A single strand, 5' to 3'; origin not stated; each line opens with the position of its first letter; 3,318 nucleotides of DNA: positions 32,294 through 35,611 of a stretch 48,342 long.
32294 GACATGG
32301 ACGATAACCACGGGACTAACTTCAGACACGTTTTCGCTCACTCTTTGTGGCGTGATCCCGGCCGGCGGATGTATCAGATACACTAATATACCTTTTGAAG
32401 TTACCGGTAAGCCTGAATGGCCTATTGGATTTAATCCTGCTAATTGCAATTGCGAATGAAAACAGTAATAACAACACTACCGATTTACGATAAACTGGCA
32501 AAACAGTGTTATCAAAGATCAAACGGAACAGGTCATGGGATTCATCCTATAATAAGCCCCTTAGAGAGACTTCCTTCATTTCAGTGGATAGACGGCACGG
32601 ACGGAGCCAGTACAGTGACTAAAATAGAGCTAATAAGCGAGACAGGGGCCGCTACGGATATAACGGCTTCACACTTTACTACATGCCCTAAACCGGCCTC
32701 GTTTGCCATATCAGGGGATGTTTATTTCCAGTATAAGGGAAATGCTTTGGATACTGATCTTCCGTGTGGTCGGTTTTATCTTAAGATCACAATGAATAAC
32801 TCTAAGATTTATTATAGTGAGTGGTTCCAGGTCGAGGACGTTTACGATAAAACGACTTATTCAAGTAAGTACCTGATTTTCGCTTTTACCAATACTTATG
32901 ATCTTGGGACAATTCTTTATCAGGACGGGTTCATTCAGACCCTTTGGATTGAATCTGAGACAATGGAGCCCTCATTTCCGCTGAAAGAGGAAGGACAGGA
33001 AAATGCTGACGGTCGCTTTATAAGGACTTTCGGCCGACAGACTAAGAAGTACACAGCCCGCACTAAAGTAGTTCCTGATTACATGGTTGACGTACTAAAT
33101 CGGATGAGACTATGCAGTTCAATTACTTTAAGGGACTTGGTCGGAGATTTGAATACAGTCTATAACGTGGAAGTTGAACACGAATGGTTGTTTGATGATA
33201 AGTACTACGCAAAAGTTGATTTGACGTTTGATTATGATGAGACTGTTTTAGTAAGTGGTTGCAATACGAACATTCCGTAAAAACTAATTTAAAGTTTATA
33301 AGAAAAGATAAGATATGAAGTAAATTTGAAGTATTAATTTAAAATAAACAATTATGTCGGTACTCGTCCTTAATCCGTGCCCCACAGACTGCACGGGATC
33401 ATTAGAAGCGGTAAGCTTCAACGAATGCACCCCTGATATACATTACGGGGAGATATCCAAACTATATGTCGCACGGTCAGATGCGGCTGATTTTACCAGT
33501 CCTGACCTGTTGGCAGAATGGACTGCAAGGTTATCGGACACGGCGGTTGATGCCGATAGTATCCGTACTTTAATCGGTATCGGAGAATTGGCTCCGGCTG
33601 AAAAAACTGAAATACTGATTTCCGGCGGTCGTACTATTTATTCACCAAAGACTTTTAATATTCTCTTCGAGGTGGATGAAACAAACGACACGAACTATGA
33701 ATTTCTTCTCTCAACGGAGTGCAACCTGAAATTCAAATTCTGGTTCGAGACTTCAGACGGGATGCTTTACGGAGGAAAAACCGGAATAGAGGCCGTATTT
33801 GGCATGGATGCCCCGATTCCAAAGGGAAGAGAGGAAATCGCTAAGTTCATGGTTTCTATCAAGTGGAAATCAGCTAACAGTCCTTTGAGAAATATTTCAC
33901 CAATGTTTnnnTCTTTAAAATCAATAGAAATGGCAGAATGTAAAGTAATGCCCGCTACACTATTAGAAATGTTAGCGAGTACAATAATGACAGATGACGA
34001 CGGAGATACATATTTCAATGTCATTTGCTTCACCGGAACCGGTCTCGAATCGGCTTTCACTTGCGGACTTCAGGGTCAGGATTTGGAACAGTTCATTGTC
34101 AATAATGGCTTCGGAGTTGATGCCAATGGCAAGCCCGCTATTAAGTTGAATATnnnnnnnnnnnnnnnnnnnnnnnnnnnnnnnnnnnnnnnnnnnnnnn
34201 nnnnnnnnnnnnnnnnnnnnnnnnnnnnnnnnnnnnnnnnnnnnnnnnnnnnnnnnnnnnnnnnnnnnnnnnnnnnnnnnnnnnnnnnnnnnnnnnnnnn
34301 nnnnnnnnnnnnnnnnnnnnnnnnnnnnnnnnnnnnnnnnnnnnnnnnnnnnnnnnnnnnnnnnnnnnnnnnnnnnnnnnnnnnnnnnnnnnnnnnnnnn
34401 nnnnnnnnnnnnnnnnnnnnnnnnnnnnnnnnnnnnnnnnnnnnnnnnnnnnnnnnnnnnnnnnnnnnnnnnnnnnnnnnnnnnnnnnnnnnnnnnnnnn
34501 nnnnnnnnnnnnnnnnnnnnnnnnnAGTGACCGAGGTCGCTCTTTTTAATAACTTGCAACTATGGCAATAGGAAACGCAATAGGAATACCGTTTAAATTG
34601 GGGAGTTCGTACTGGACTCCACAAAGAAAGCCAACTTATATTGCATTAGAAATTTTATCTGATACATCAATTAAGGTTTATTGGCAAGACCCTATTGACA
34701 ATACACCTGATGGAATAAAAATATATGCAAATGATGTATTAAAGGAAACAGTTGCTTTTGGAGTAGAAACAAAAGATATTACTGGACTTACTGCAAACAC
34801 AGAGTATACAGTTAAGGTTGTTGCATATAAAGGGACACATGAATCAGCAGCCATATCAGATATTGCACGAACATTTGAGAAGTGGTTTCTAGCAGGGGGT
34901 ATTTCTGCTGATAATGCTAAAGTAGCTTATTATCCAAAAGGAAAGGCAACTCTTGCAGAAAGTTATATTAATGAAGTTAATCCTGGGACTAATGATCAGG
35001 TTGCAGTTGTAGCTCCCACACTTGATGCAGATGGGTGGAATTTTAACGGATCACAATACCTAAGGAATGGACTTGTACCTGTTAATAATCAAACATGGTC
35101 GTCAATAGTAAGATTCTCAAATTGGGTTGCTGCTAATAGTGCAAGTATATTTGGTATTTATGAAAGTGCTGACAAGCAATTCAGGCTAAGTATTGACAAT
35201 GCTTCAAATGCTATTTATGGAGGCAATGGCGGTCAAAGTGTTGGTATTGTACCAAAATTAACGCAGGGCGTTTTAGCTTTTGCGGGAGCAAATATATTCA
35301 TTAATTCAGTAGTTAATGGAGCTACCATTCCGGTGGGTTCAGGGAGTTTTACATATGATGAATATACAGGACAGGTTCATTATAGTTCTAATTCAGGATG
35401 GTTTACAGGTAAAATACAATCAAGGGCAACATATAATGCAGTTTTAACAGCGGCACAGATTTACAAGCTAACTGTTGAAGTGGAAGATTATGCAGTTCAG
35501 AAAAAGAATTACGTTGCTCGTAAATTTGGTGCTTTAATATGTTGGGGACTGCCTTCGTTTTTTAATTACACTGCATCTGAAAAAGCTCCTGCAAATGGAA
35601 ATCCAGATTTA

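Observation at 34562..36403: Virion-associated FN3-LamG-GH29 alpha-L-fucosidase fusion in the tail-fibre position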

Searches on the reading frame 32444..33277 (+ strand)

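Call 11: search_protein_families(library=phrogs, proteins=[window:32444-33277:+], max_evalue=0.001)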
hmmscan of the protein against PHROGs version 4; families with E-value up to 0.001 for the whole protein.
window:32444-33277:+ (278 aa): 1 family
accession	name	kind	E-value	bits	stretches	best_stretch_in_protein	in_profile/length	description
phrog_35885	-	unknown function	3.9e-16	60.2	1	10-266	9-261/290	-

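Call 46: search_protein_families(library=pfam, proteins=[window:32444-33277:+], max_evalue=0.05)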
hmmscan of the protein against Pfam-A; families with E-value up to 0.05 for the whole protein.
window:32444-33277:+ (278 aa): 0 families

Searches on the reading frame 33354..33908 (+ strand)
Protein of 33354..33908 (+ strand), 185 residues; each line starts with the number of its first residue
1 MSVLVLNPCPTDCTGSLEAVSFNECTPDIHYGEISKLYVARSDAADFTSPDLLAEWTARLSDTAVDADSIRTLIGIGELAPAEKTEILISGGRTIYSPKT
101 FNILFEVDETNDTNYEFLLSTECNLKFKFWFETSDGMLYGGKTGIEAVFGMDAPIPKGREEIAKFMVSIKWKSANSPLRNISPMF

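Call 11: search_protein_families(library=phrogs, proteins=[window:33354-33908:+], max_evalue=0.001)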
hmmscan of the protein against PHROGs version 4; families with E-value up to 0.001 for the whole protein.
window:33354-33908:+ (185 aa): 0 families

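Call 46: search_protein_families(library=pfam, proteins=[window:33354-33908:+], max_evalue=0.05)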
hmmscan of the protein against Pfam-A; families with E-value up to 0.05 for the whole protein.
window:33354-33908:+ (185 aa): 1 family
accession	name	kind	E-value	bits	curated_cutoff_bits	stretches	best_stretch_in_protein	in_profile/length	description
PF22426.2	SMMA_N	-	0.031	14.8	26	1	75-145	23-88/100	Maltogenic amylase, N-terminal domain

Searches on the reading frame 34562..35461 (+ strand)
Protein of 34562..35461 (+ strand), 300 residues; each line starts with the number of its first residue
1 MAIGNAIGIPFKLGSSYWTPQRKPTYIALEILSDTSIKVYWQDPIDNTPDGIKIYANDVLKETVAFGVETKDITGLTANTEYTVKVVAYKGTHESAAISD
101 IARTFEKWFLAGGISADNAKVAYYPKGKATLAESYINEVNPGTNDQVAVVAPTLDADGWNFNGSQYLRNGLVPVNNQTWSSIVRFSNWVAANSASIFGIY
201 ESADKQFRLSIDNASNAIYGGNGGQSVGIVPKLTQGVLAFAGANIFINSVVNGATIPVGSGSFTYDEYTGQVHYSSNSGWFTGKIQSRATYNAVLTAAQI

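Call 52: search_protein_representatives(protein=window:34562-35461:+)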
Query: 300 residues. Proteins with E-value up to 0.001 (for the whole library): 2311; up to 1e-10: 1088; up to 1e-30: 24. The best 150 are listed.
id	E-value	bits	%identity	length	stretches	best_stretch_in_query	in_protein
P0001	3.0e-194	660.1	100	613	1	1-300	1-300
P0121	7.7e-81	287.9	33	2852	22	23-97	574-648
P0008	8.8e-61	222.0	45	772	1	14-300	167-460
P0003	3.5e-57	210.2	48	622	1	11-296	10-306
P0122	4.7e-56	206.5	38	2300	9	29-105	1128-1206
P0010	8.9e-55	202.3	45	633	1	16-299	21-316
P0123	6.5e-52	192.9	42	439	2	106-300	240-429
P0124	1.9e-49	184.9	35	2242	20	16-100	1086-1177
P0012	4.4e-45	170.5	41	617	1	16-291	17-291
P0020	2.9e-44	167.8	42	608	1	16-300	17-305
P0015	1.8e-43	165.2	43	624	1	12-299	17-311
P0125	2.2e-42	161.7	37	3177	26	17-149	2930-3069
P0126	1.8e-38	148.8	35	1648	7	29-93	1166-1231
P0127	1.1e-37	146.3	35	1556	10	19-104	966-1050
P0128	2.3e-37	145.2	33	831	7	23-104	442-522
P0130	3.4e-36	141.4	45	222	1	104-300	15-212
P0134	1.5e-32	129.4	45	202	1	116-300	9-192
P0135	5.6e-32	127.5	44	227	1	107-300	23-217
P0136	4.8e-29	117.9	42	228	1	102-300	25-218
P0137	5.4e-29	117.7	36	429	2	102-300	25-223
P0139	7.1e-29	117.3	42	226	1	101-300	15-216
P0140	1.7e-28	116.0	41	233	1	107-299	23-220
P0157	1.9e-25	106.1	42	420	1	102-299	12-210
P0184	1.6e-23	99.7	41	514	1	108-300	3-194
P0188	3.3e-23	98.7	41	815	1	104-300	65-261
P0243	3.6e-21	92.0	42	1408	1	116-300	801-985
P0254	8.3e-21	90.8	40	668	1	90-300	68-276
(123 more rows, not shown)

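Call 53: search_protein_families(library=phrogs, proteins=[P0130, P0134, P0135, P0136, P0139, P0123, P0137, P0157, P0184, P0188], max_evalue=0.001)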
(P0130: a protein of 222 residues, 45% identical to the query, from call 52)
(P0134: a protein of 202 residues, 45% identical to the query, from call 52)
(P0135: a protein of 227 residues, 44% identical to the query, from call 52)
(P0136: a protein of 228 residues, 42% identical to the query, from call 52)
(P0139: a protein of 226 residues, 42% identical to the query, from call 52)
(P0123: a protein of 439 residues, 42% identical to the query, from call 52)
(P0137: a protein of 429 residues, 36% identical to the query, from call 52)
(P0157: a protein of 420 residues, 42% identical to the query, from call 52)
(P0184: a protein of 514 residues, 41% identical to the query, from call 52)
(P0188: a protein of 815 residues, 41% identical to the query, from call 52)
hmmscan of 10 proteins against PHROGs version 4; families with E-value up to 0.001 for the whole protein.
P0130 (222 aa): 1 family
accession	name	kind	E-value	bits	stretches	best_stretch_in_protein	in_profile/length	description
phrog_4390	-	unknown function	0.00025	21.7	0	47-102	47-100/253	-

P0134 (202 aa): 0 families

P0135 (227 aa): 0 families

P0136 (228 aa): 0 families

P0139 (226 aa): 0 families

P0123 (439 aa): 0 families

P0137 (429 aa): 1 family
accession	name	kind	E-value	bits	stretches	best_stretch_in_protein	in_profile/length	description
phrog_4390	-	unknown function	4.8e-05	24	0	57-134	44-117/253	-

P0157 (420 aa): 0 families

P0184 (514 aa): 1 family
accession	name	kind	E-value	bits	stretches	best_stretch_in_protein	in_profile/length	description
phrog_100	-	DNA, RNA and nucleotide metabolism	0.00054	19.5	1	206-301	20-121/989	SbcD-like subunit of palindrome specific endonuclease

P0188 (815 aa): 1 family
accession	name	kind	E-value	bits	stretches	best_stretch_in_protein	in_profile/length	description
phrog_20852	-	unknown function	1.4e-05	26.1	1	391-495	9-110/214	-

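Call 54: search_protein_families(library=pfam, proteins=[P0130, P0134, P0135, P0123, P0137, P0157, P0184, P0188, P0243, P0254], max_evalue=0.001)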
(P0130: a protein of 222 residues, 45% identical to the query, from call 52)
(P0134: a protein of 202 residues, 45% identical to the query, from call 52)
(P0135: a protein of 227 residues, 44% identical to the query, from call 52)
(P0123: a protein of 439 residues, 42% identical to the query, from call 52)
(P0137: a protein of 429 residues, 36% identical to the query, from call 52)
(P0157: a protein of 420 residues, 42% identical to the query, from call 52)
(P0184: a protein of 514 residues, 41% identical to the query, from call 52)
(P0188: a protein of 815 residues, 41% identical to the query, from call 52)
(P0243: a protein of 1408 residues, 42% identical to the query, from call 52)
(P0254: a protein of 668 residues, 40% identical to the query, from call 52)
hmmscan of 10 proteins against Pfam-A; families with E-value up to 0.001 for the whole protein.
P0130 (222 aa): 1 family
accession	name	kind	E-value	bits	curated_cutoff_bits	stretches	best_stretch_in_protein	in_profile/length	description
PF13385.13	Laminin_G_3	-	4.4e-05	24.1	27.6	1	75-213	2-151/151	Concanavalin A-like lectin/glucanases superfamily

P0134 (202 aa): 0 families

P0135 (227 aa): 1 family
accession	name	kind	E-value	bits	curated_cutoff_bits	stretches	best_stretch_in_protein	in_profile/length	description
PF13385.13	Laminin_G_3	-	2.9e-05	24.7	27.6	0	80-218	2-151/151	Concanavalin A-like lectin/glucanases superfamily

P0123 (439 aa): 2 families
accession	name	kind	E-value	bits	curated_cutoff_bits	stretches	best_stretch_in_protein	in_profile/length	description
PF13385.13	Laminin_G_3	-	9.5e-07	29.5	27.6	1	165-227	91-151/151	Concanavalin A-like lectin/glucanases superfamily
PF19809.4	DUF6292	-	0.00021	22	27.1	0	50-89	20-59/88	Family of unknown function (DUF6292)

P0137 (429 aa): 2 families
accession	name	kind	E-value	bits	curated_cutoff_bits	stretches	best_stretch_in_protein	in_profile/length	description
PF13385.13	Laminin_G_3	-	6.1e-06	26.9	27.6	0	119-223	48-150/151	Concanavalin A-like lectin/glucanases superfamily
PF02973.23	Sialidase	-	0.0008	19.4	26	0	169-227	122-185/189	Sialidase, N-terminal domain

P0157 (420 aa): 1 family
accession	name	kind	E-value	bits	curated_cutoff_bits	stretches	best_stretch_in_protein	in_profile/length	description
PF13472.12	Lipase_GDSL_2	-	4.8e-09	37.4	32.9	1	231-409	2-178/178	GDSL-like Lipase/Acylhydrolase family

P0184 (514 aa): 1 family
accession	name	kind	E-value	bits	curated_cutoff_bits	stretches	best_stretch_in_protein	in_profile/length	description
PF00149.33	Metallophos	-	2.1e-06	28.7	21.5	1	217-437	3-188/191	Calcineurin-like phosphoesterase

P0188 (815 aa): 0 families

P0243 (1408 aa): 1 family
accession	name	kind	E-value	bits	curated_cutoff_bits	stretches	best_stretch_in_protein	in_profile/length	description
PF13385.13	Laminin_G_3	-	8.2e-20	71.9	27.6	2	275-399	15-145/151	Concanavalin A-like lectin/glucanases superfamily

P0254 (668 aa): 1 family
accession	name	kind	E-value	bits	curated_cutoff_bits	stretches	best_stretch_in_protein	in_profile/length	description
PF13385.13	Laminin_G_3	-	0.00013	22.6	27.6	1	211-277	85-151/151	Concanavalin A-like lectin/glucanases superfamily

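Call 58: find_encoding_contigs(protein=P0140, flank=8000, max_places=1)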
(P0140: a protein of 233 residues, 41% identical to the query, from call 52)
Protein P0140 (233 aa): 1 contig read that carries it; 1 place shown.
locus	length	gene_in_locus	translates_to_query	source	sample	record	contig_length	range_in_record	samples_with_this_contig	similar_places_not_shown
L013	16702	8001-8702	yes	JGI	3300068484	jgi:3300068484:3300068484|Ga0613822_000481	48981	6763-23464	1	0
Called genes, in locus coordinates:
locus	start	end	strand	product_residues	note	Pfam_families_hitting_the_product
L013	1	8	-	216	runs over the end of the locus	-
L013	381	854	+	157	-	-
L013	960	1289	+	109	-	-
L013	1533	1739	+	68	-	-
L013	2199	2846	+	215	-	-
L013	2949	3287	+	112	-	-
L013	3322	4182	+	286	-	-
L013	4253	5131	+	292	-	PF07505:DUF5131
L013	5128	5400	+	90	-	-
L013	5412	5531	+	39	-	-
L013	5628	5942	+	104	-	-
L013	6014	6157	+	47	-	-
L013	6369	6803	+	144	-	-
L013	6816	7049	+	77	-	-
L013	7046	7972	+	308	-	-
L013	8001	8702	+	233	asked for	PF13385:Laminin_G_3 (faint)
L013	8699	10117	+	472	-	PF22842:Pel9A-like_beta_helix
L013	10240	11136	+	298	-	-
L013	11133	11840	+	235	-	-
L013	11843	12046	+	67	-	-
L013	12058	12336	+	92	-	-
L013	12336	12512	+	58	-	-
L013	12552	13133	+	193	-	-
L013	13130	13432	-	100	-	-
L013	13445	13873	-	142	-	-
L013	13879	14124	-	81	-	-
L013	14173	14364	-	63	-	-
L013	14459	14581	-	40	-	-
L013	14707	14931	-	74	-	-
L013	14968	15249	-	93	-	-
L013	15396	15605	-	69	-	-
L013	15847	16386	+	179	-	-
